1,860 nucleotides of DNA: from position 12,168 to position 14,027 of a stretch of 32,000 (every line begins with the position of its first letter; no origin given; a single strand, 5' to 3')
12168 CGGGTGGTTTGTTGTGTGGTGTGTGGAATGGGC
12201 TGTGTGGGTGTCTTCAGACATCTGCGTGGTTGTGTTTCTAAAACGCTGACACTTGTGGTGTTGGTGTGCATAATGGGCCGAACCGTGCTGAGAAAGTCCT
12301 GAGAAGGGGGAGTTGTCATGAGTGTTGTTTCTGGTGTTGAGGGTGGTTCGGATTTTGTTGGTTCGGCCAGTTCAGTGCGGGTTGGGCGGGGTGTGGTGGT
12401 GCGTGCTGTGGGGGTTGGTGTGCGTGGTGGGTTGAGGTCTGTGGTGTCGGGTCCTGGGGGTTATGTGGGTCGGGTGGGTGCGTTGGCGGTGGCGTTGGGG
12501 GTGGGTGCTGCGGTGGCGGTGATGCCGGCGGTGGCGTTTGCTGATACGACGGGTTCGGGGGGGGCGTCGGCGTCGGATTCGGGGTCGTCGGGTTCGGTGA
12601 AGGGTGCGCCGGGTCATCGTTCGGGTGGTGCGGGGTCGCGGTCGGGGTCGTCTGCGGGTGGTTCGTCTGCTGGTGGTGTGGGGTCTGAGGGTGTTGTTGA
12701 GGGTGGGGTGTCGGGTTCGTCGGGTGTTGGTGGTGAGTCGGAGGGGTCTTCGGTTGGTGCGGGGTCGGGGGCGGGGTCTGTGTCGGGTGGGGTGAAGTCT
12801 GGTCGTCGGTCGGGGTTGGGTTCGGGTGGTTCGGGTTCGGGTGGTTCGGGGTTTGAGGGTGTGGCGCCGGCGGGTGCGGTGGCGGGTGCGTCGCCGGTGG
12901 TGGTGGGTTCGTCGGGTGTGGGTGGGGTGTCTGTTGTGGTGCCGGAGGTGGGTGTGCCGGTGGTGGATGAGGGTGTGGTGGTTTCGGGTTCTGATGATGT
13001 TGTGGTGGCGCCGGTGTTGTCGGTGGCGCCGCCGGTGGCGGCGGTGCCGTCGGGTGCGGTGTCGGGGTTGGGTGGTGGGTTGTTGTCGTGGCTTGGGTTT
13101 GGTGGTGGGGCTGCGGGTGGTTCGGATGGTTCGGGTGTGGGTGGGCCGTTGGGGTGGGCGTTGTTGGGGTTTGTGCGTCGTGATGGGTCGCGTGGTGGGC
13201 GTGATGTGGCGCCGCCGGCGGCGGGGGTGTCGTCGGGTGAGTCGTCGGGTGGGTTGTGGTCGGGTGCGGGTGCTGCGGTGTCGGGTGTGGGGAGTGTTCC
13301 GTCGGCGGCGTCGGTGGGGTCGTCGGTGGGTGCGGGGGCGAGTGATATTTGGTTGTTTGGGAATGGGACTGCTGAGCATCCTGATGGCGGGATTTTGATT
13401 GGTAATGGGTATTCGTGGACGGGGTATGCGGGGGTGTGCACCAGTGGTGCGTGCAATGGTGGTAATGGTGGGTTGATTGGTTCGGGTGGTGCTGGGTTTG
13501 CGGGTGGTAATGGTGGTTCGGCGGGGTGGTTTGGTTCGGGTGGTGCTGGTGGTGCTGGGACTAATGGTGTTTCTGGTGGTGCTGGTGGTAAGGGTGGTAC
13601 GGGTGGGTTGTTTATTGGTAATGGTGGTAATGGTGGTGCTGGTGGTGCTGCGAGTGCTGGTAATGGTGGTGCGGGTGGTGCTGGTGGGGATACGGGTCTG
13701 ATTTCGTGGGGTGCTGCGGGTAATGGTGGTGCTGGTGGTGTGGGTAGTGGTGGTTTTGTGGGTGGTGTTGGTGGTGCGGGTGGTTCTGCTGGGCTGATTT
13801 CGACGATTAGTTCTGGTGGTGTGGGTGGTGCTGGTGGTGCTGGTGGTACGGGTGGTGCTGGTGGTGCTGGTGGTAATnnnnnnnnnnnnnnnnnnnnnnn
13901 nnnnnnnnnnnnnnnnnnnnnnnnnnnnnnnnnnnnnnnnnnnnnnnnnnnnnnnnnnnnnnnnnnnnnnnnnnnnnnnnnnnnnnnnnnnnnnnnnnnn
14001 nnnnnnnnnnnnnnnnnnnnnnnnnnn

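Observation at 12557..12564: Poly-G tract (G8 versus G9) five codons after the signal-peptide cleavage site sets the reading frame: candidate phase-variation switch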

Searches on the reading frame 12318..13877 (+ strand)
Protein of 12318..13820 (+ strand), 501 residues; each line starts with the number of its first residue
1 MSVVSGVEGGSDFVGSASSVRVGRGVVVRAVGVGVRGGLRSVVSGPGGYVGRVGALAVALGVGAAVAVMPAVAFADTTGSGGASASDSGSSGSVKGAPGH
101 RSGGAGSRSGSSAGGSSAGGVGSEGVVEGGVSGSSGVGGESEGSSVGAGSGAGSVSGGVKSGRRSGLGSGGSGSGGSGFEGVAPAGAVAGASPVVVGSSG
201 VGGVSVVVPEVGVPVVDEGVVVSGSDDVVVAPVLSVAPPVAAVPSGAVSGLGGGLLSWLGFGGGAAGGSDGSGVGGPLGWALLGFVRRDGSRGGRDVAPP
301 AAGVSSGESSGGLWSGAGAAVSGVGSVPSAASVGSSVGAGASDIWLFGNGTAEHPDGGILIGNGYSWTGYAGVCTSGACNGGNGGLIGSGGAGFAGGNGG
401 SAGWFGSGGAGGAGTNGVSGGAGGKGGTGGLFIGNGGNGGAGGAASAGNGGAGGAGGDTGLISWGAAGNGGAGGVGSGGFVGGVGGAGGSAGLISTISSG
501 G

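Call 14: search_protein_families(library=pfam, proteins=[window:12318-13500:+], max_evalue=0.01)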
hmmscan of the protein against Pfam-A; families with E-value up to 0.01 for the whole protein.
window:12318-13500:+ (394 aa): 0 families

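Call 15: find_homologous_proteins(query=window:12318-13520:+, max_evalue=0.001)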
Query window:12318-13520:+ (401 aa): 48 proteins with E <= 0.001 among 8000 candidates.
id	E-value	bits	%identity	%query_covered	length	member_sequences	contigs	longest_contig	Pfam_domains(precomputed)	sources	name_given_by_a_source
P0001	2.3e-40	157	58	35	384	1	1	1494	-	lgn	-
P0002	9.7e-34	135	34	91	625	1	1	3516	-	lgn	-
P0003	2.1e-33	134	49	41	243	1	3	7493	-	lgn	-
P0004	1.3e-29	122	42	37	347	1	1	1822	-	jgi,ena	jgi:hypothetical protein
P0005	2.7e-29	121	51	16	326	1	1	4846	-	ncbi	ncbi:MAG: hypothetical protein WCJ53_15330, partial [Mycobacteriaceae bacterium]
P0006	5.9e-29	120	33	84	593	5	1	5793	-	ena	-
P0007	6.9e-29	119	36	83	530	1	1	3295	-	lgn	-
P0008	1.4e-26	112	34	85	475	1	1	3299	-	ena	-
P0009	3.6e-26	110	44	35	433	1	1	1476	-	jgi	jgi:hypothetical protein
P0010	3.6e-26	110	44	25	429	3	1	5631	-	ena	-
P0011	4.9e-24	103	34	84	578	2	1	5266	-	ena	-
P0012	4.8e-23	100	65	10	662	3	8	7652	-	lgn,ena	-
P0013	1.0e-22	99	59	12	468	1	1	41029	-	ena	-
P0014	2.3e-21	95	55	10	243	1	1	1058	-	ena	-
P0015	5.3e-20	90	41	82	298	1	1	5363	-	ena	-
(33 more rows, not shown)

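Call 17: find_related_loci(query=window:12318-13520:+, collection=genome_contigs, flank=10000)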
Query window:12318-13520:+ (401 aa) in genome_contigs; peptide patterns used: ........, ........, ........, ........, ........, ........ (x = any residue, [..] = any of these).
595 stretches matched a pattern (row limit reached: there are more); 7 encode a relative of the query (tblastn E <= 1e-3); 7 distinct loci.
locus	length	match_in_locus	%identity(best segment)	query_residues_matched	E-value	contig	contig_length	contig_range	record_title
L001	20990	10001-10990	33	38-380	2e-25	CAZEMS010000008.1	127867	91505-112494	MAG TPA_asm: uncultured Mycobacterium sp. isolate SRP334346_co1_171 genome assembly, contig: NODE_197_length_127867_cov_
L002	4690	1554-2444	36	49-382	5e-23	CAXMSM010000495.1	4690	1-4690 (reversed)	MAG: uncultured Gammaproteobacteria bacterium isolate 10C-St20-MC-01_bin.28.orig genome assembly, contig: k141_3078873,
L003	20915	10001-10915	34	50-379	9e-17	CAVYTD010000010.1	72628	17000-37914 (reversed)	MAG: uncultured Actinomycetota bacterium isolate MFD05567.bin.2.167 genome assembly, contig: contig_164581, whole genome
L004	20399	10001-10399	42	44-189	5e-12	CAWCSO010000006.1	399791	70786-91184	MAG: uncultured Actinomycetota bacterium isolate MFD05442.bin.2.188 genome assembly, contig: contig_33110, whole genome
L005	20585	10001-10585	37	49-379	5e-12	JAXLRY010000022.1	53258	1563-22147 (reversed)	MAG: Mycobacterium sp. isolate STL-ACT21 C1.328.fa-22, whole genome shotgun sequence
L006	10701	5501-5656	58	26-77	6e-12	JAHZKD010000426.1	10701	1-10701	MAG: Actinomycetes bacterium isolate O_S4.2_bin.18 k141_1025061, whole genome shotgun sequence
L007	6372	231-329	82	44-76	7e-9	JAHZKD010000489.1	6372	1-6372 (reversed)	MAG: Actinomycetes bacterium isolate O_S4.2_bin.18 k141_1192289, whole genome shotgun sequence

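Call 21: search_protein_families(library=ncbifam, proteins=[window:12318-13820:+], max_evalue=0.01)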
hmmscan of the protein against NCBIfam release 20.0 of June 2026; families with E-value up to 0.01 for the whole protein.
window:12318-13820:+ (501 aa): 0 families

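Call 45: find_encoding_contigs(protein=P0002, flank=3000, max_places=3)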
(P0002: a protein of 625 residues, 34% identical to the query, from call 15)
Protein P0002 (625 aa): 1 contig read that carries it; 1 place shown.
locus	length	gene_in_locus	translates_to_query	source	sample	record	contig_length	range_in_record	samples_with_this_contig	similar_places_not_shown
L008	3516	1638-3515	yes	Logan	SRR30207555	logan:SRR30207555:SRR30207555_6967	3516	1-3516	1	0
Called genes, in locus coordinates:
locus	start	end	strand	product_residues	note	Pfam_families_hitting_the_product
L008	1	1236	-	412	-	?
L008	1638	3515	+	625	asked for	?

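Call 46: find_encoding_contigs(protein=P0010, flank=3000, max_places=3)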
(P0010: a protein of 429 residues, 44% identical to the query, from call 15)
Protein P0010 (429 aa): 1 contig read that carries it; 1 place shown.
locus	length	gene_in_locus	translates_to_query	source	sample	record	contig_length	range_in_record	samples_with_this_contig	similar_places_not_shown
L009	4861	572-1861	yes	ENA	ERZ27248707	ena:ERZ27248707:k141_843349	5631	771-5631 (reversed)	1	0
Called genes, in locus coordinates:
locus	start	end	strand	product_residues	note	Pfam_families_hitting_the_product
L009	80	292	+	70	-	-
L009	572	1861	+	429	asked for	-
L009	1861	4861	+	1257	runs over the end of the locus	?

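Call 60: predict_structure(alignment_id=A2)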
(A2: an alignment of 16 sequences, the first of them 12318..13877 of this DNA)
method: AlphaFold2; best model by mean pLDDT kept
length: 520 residues; sequences in the alignment: 16
mean_pLDDT: 56.2   pTM: 0.43
mean pLDDT of the five models: 56.2, 54.3, 52.7, 51.2, 50.9
residues with pLDDT >= 90: 128; 70-90: 44; 50-70: 27; < 50: 321
segments of 3 or more residues with pLDDT < 50: 1-52, 63-254, 262-275, 287-342
pLDDT, mean of each block of 10 residues (from residue 1): 37 36 35 33 38 53 45 37 33 39 38 36 40 35 36 36 38 37 34 34 36 35 40 35 38 49 44 46 47 33 32 37 36 39 72 93 89 82 96 96 96 92 96 95 94 95 91 93 93 82 89 83
secondary structure, 60 per line:
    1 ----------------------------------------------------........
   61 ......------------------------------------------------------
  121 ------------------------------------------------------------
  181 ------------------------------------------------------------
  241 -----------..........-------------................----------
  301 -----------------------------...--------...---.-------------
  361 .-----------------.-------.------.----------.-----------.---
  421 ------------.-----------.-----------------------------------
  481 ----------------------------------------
elements in order: H53-66 H252-261 H275-290

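Call 63: fold_search(model_id=the predicted structure, library=pdb)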
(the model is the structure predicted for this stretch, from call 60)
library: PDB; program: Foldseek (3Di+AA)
matches with E <= 10: 6; with E <= 0.001: 1
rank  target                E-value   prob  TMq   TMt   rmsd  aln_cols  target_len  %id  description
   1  7jjv_A                4.2e-04  1.00  0.13  0.44  10.9       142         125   34  Crystal waters on the nine polyproline type II helical bundle springtail antifreeze protein from Granisotoma rainieri  (released 2021-01-27)
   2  7jjv_B                3.5e-03  1.00  0.19  0.73   4.1       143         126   38  Crystal waters on the nine polyproline type II helical bundle springtail antifreeze protein from Granisotoma rainieri  (released 2021-01-27)
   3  3bog_A                3.4e-02  1.00  0.12  0.67   7.2        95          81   39  Snow Flea Antifreeze Protein Quasi-racemate (released 2008-09-23)
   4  2pne                  1.4e-01  0.33  0.10  0.43  11.8       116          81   34  Crystal Structure of the Snow Flea Antifreeze Protein (released 2008-04-29)
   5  4ozy                  5.7e+00  0.01  0.08  0.09  11.9       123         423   12  Crystal Structure of the periplasmic alginate epimerase AlgG T265N mutant (released 2015-03-04)
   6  4nk6                  6.0e+00  0.01  0.06  0.07  14.4       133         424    8  Crystal Structure of the periplasmic alginate epimerase AlgG (released 2014-01-15)
